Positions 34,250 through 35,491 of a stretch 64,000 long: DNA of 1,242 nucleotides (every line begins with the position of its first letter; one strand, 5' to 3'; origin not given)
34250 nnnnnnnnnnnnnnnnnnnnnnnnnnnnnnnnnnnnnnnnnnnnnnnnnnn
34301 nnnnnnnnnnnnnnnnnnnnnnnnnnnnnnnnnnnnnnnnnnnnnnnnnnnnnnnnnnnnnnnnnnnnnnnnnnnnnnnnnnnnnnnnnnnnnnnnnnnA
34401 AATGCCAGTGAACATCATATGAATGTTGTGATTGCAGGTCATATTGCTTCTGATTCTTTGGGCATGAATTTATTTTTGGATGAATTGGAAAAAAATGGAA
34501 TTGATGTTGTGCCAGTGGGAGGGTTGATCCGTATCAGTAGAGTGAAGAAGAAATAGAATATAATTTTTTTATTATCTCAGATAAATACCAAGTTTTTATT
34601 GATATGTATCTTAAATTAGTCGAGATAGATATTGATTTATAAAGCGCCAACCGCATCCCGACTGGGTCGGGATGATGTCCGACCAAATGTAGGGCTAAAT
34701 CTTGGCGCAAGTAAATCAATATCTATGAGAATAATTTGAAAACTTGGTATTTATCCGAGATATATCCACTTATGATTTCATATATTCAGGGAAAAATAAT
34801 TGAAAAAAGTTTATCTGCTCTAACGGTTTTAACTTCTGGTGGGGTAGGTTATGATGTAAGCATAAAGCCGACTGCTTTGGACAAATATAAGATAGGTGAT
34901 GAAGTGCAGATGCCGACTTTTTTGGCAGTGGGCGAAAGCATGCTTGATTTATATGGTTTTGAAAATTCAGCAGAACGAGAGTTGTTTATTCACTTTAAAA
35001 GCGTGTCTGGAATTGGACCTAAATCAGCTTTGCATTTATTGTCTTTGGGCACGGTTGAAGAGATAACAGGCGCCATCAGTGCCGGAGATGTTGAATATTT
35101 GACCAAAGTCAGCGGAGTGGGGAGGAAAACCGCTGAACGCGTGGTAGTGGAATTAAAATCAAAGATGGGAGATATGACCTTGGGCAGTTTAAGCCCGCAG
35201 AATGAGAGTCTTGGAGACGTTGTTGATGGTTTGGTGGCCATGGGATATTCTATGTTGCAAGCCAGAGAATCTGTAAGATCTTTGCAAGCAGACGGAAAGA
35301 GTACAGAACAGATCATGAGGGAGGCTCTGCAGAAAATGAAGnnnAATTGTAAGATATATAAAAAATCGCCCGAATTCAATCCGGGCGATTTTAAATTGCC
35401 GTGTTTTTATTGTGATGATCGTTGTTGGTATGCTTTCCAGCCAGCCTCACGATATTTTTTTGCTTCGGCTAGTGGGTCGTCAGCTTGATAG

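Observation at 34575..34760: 186-bp triply nested inverted-repeat rod with a GC-rich apex in the ruvA 5' region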

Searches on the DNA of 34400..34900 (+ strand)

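Call 5: search_rna_families(source=window, start=34400, end=34900, threshold=evalue, max_evalue=10, show_alignments=3)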
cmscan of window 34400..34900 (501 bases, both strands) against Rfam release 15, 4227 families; matches with E-value up to 10: 2.
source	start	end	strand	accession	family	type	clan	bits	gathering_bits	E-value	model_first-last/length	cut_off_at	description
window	34522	34583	-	RF02125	JPX_2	Gene; lncRNA;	-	13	48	5.4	1-69/69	no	JPX transcript, XIST activator conserved region 2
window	34662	34710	+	RF00441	snoZ242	Gene; snRNA; snoRNA; CD-box;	-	12.2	90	1.8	1-198/198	no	Small nucleolar RNA Z242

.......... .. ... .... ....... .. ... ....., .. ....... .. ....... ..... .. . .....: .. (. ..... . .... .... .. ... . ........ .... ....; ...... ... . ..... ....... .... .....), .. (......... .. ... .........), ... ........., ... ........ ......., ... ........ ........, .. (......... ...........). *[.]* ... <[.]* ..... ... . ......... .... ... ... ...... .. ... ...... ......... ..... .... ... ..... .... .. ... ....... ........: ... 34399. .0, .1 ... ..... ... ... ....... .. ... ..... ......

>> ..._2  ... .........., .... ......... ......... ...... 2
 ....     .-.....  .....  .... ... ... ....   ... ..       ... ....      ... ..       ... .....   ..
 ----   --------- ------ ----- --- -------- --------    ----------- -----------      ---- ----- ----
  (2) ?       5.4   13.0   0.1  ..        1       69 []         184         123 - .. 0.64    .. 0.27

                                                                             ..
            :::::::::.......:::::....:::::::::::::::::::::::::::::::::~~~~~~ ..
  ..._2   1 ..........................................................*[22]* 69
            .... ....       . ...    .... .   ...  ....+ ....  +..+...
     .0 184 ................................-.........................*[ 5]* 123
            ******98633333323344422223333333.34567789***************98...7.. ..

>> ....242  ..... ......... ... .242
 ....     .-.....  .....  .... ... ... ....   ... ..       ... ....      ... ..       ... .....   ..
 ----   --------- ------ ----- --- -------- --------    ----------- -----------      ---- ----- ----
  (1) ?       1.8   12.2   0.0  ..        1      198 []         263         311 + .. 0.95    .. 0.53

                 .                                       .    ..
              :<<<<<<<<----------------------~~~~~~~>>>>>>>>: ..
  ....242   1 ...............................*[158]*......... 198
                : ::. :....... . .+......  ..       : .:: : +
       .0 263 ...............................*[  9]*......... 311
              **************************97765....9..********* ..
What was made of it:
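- On Any Rfam family (ribozymes, riboswitches, tRNA-like, Y RNA and others): Only two chance-level matches (E = 1.8 and 5.4) to eukaryotic families (call 5).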

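Call 35: search_dna_similar(query=window:34557-34771:+, collection=phages, mode=distant, max_evalue=10)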
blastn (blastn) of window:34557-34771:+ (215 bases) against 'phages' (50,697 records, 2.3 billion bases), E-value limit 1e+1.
Records with a match: 56; places in all: 56; records where one place covers at least 80% of the query: 0.
Best place of each record, by identity: >=99% 1; 95-99% 2; 90-95% 4; 80-90% 48; 60-80% 1.
By first word of the organism name: Synechococcus 23; Pseudomonas 11; Bacteroides 6; Klebsiella 5; Salmonella 2; Acinetobacter 2; Lactobacillus 2; Methanobrevibacter 1; Dulem 1; Kehishuvirus 1; and 2 more.
By host as written in the record: - 24; Pseudomonas aeruginosa PAO1 5; Klebsiella pneumoniae 4; Synechococcus sp. 3; Pseudomonas aeruginosa 3; Bacteroides cellulosilyticus 2; Methanobrevibacter smithii ATCC 35061 (PS) 1; Homo sapiens 1; and 13 more.
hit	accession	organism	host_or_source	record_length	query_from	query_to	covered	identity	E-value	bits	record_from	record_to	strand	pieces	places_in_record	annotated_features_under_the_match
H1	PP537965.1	Methanobrevibacter smithii tailed virus 1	Methanobrevibacter smithii ATCC 35061 ...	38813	41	87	22%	80.0%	8e+0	37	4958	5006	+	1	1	putative ORC1/Cdc6 replication initiation protein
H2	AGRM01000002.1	Salmonella enterica subsp. houtenae str. ATCC BAA-1581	Homo sapiens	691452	9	55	22%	76.6%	8e+0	36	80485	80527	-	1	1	H-NS histone family protein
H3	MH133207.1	Acinetobacter phage vB_AbaM_B9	Acinetobacter baumannii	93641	23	65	20%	81.8%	7e-1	39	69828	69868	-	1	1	hypothetical protein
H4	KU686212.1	Synechococcus phage S-CAM7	Synechococcus sp.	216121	178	211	16%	85.3%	7e-1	40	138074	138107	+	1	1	hypothetical protein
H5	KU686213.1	Synechococcus phage S-CAM7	Synechococcus sp.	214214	178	211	16%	85.3%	7e-1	40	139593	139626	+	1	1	hypothetical protein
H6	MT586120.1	Synechococcus phage S-CAM7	Synechococcus sp. WH 7803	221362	178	211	16%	85.3%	7e-1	40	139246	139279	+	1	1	type-2 restriction enzyme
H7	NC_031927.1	Synechococcus phage S-CAM7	Synechococcus sp.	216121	178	211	16%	85.3%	7e-1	40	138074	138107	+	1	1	hypothetical protein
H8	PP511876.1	Dulem virus 42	Propithecus coquereli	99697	27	60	16%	82.4%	8e+0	36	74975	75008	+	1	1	polymerase/primase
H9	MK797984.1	Pseudomonas phage vB_PaeM_PA5oct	-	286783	4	33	14%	87.1%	8e+0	36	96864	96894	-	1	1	none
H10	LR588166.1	Pseudomonas phage vB_PaeM_MIJ3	-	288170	4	33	14%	87.1%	8e+0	36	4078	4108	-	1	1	none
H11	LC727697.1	Pseudomonas phage sp. 30-2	Pseudomonas aeruginosa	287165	4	33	14%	87.1%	8e+0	36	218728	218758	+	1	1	none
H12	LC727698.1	Pseudomonas phage sp. 30-3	Pseudomonas aeruginosa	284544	4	33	14%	87.1%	8e+0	36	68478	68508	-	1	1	none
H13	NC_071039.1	Pseudomonas phage vB_PaeM_PA5oct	-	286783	4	33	14%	87.1%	8e+0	36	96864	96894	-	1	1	none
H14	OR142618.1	Pseudomonas phage Callisto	Pseudomonas aeruginosa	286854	4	33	14%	87.1%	8e+0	36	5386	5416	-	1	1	none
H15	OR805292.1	Pseudomonas phage Cassandra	Pseudomonas aeruginosa PAO1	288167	4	33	14%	87.1%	8e+0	36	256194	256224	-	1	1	none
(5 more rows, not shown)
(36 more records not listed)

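Call 36: search_dna_similar(query=window:34557-34771:+, collection=plasmids, mode=distant, max_evalue=10)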
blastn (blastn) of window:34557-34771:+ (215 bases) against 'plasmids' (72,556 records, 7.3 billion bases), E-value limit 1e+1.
Records with a match: 30; places in all: 30; records where one place covers at least 80% of the query: 0.
Best place of each record, by identity: 95-99% 3; 90-95% 15; 80-90% 8; 60-80% 4.
By first word of the organism name: Klebsiella 15; Bacillus 9; Clostridium 1; Rhodococcus 1; Lactococcus 1; Latilactobacillus 1; Shinella 1; Buchnera 1.
By predicted mobility (MOB-suite, as given by PLSDB): non-mobilizable 26; conjugative 3; mobilizable 1.
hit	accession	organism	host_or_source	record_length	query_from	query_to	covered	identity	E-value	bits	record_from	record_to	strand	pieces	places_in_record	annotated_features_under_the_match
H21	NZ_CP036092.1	Bacillus toyonensis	cell culture,soil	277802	38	86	23%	78.0%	8e+0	38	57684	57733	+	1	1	none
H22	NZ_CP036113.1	Bacillus toyonensis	cell culture,soil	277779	38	86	23%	78.0%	8e+0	38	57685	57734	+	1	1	none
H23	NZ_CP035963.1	Bacillus mycoides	cell culture,soil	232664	158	207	23%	76.0%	8e+0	37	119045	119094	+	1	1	none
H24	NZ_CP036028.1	Bacillus mycoides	cell culture,soil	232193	158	207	23%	76.0%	8e+0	37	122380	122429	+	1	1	none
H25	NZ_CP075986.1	Clostridium perfringens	Feces, FP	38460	43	77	16%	85.7%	8e+0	38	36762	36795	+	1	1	hypothetical protein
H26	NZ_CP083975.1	Rhodococcus rhodochrous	compost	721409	92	125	16%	88.2%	8e+0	37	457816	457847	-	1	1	none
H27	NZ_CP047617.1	Lactococcus raffinolactis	pure culture from sewage,sewage from ...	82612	13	44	15%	87.5%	6e-1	41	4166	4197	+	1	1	none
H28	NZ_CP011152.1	Bacillus cereus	cell culture,soil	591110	56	86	14%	87.5%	8e+0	37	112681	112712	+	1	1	none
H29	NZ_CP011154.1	Bacillus cereus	cell culture,soil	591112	56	86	14%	87.5%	8e+0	37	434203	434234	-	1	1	none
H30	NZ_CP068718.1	Bacillus cereus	single cell,oral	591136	56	86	14%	87.5%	8e+0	37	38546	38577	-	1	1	none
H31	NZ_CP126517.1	Bacillus toyonensis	bacterial isolate,warm, humid forested ...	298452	56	86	14%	87.5%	8e+0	37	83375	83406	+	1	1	none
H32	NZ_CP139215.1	Bacillus cereus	environmental samples,soil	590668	56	86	14%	87.5%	8e+0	37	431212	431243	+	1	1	none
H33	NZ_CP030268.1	Klebsiella pneumoniae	Homo sapiens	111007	3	28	12%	92.6%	8e+0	37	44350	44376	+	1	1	none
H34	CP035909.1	Klebsiella pneumoniae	Homo sapiens,blood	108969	3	28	12%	92.6%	8e+0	37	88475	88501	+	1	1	none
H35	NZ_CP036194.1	Klebsiella pneumoniae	Homo sapiens,blood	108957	3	28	12%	92.6%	8e+0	37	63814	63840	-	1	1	none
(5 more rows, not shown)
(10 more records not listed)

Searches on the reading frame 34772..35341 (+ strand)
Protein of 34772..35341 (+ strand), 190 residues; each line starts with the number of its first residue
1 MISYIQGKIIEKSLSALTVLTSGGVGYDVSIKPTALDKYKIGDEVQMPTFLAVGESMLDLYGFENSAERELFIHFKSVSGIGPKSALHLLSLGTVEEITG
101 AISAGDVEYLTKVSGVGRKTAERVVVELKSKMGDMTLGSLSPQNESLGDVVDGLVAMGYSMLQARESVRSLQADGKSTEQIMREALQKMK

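Call 22: find_related_loci(query=window:34772-35341:+, collection=genome_contigs, flank=4000)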
Query window:34772-35341:+ (190 aa) in genome_contigs; peptide patterns used: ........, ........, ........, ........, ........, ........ (x = any residue, [..] = any of these).
101 stretches matched a pattern; 15 encode a relative of the query (tblastn E <= 1e-3); 15 distinct loci.
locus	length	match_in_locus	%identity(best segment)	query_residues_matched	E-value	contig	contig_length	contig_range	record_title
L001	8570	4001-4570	65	1-190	2e-77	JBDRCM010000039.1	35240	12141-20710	MAG: bacterium isolate MEGAHIT-group-1.185 k141_13978187, whole genome shotgun sequence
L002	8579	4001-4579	55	1-190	7e-67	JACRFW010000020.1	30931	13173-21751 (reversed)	MAG: Candidatus Magasanikbacteria bacterium isolate NC_groundwater_1735_Pr3_B-0.1um_49_411 SR-2_scaffold_141_1049489, wh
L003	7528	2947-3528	52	1-190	2e-62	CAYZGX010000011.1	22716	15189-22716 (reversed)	MAG TPA_asm: uncultured Gammaproteobacteria bacterium isolate SRP278252_co1_182 genome assembly, contig: NODE_3729_lengt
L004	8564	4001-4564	55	1-187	9e-62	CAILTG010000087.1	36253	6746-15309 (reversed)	MAG: Candidatus Magasanikbacteria bacterium isolate MJ-time_bin-2094 genome assembly, contig: bin-2094:087/101, whole ge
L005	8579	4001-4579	51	1-190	1e-61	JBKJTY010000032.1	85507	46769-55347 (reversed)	MAG: Candidatus Magasanikiibacteriota bacterium isolate ant_bin.642 S1Ck117_4626106_flag_1_multi_12.0000_len_85507, whol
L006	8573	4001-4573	53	1-189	2e-59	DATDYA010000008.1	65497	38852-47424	MAG TPA_asm: Patescibacteria group bacterium isolate SMAG_U8153 k141_1931886, whole genome shotgun sequence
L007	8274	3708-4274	54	1-187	1e-59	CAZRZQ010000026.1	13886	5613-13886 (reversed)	MAG TPA_asm: uncultured Gammaproteobacteria bacterium isolate SRP062349_co1_291 genome assembly, contig: NODE_751_length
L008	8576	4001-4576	52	1-187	5e-59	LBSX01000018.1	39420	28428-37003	MAG: Candidatus Magasanikbacteria bacterium GW2011_GWC2_37_14 US42_C0018, whole genome shotgun sequence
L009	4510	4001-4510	55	1-166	7e-56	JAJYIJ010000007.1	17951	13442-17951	MAG: bacterium isolate DBS2-1.bin118 NODE_5582_length_17951_cov_1.135884, whole genome shotgun sequence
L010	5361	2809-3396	48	1-190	2e-52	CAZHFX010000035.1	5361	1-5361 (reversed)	MAG TPA_asm: uncultured Gammaproteobacteria bacterium isolate SRP062349_co5_171 genome assembly, contig: NODE_10996_leng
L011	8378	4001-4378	57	1-126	2e-43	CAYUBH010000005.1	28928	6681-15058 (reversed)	MAG TPA_asm: uncultured Gammaproteobacteria bacterium isolate binchicken_co346_22 genome assembly, contig: NODE_295_leng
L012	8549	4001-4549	37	1-184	8e-27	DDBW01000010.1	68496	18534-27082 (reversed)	MAG TPA_asm: Candidatus Dojkabacteria bacterium UBA2022 UBA2022_contig_4245, whole genome shotgun sequence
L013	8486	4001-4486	35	1-160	2e-25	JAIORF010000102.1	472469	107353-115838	MAG: bacterium isolate SMBSF11 20072_Bin_5_contigs_1_c_000000000001, whole genome shotgun sequence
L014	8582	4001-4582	33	1-189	2e-24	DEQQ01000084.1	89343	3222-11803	MAG TPA_asm: Saprospiraceae bacterium UBA3362 UBA3362_contig_1094, whole genome shotgun sequence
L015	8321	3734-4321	31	1-189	2e-24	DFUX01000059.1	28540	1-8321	MAG TPA_asm: Cloacimonetes bacterium UBA4175 UBA4175_contig_19, whole genome shotgun sequence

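Call 25: find_encoding_contigs(protein=window:34772-35341:+, flank=10000, max_places=10)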
Protein window:34772-35341:+ (190 aa): no gene with exactly this product is on record in the collection.

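Call 27: find_homologous_proteins(query=window:34772-35341:+, max_evalue=1e-30)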
Query window:34772-35341:+ (190 aa): 616 proteins with E <= 1e-30 among 1331 candidates; the best 120 are listed.
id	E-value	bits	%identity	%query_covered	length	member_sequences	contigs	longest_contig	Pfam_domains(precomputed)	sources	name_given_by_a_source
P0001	2.0e-112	391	100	100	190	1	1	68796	PF07499.20,PF14520.13,PF01330.28,PF00633.30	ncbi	ncbi:MAG: Holliday junction branch migration protein RuvA [bacterium]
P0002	1.8e-69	251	64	100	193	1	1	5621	PF07499.20,PF14520.13,PF01330.28,PF00633.30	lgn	-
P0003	2.8e-69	250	65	100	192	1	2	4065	PF07499.20,PF14520.13,PF01330.28,PF00633.30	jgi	-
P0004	1.6e-68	248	64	99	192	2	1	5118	PF07499.20,PF14520.13,PF21176.4,PF01330.28,PF00633.30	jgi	-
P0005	2.5e-68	247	65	100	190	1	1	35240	PF07499.20,PF14520.13,PF01330.28,PF00633.30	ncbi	ncbi:MAG: Holliday junction branch migration protein RuvA [bacterium]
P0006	1.7e-67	245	62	100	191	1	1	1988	PF07499.20,PF14520.13,PF01330.28,PF00633.30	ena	-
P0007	2.3e-66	241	62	100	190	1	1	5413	PF07499.20,PF10391.16,PF14520.13,PF01330.28,PF00633.30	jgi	jgi:Holliday junction DNA helicase RuvA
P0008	4.3e-66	240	62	100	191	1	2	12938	PF07499.20,PF14520.13,PF01330.28,PF00633.30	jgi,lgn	-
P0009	4.3e-66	240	61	100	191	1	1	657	PF07499.20,PF14520.13,PF01330.28,PF00633.30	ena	-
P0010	1.4e-65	238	62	98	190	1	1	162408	PF07499.20,PF14520.13,PF01330.28,PF00633.30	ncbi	-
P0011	1.5e-65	238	60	100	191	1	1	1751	PF07499.20,PF14520.13,PF01330.28,PF00633.30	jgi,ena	-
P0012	2.9e-65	237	59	100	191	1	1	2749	PF07499.20,PF14520.13,PF01330.28,PF00633.30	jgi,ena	-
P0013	3.5e-64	234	59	100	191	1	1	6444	PF07499.20,PF14520.13,PF01330.28,PF00633.30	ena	-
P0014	3.8e-64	234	61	99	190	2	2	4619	PF07499.20,PF14520.13,PF01330.28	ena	-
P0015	3.2e-63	231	58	100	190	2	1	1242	PF07499.20,PF14520.13,PF01330.28,PF00633.30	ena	-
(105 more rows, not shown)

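Call 28: find_encoding_contigs(protein=P0001, flank=10000, max_places=10)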
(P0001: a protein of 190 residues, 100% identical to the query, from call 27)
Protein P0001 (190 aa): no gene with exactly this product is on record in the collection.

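Call 54: find_encoding_contigs(protein=P0002, flank=3000, max_places=2)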
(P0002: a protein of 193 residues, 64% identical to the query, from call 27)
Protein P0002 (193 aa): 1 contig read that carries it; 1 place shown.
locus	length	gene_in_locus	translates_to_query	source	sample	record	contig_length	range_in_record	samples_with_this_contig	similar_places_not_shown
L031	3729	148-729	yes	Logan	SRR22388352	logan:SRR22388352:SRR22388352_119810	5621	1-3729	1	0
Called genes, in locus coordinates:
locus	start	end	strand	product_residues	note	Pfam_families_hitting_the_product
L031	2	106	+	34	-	?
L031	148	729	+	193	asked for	PF01330:RuvA_N, PF14520:HHH_5, PF00633:HHH (faint), PF07499:RuvA_C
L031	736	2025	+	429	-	PF01048:PNP_UDP_1, PF00156:Pribosyltran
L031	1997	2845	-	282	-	PF00215:OMPdecase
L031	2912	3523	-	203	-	PF00156:Pribosyltran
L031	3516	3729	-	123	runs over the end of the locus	-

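Call 55: find_encoding_contigs(protein=P0003, flank=3000, max_places=2)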
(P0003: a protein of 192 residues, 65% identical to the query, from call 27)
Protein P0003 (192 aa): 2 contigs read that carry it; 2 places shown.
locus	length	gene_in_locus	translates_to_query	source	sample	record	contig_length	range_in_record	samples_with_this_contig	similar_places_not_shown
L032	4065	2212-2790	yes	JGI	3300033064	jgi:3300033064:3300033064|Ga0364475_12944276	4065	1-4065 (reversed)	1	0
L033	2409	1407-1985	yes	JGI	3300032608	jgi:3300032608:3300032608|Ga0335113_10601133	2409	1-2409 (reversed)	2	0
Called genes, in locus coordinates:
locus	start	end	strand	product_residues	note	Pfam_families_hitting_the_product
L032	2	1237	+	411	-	?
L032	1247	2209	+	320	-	PF01784:DUF34_NIF3 (faint)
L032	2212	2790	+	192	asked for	PF01330:RuvA_N, PF14520:HHH_5, PF00633:HHH (faint), PF07499:RuvA_C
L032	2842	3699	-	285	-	-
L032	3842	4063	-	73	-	?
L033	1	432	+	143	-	?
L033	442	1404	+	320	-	PF01784:DUF34_NIF3 (faint)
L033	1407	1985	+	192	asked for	PF01330:RuvA_N, PF14520:HHH_5, PF00633:HHH (faint), PF07499:RuvA_C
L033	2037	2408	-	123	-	?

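Call 56: find_encoding_contigs(protein=P0004, flank=3000, max_places=2)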
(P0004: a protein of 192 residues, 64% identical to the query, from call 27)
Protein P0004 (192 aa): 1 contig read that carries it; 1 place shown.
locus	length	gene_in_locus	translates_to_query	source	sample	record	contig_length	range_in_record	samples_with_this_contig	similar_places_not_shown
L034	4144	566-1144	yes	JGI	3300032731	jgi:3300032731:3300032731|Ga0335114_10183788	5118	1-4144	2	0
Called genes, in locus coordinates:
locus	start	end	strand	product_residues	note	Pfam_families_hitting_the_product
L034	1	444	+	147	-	?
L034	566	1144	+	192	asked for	PF01330:RuvA_N, PF14520:HHH_5, PF21176:RecR_HhH (faint), PF00633:HHH (faint), PF07499:RuvA_C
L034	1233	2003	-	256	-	PF00215:OMPdecase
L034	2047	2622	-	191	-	PF18306:LDcluster4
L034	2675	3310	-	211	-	PF00156:Pribosyltran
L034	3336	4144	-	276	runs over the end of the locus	PF00175:NAD_binding_1 (faint), PF10418:DHODB_Fe-S_bind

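Call 63: list_cluster_members(proteins=[P0001])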
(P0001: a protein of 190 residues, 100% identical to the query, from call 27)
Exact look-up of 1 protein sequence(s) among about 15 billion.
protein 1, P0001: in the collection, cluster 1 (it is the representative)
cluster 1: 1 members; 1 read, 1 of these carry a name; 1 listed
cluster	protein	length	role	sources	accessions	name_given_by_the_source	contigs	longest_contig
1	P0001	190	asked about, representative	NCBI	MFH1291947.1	MAG: Holliday junction branch migration protein RuvA [bacterium]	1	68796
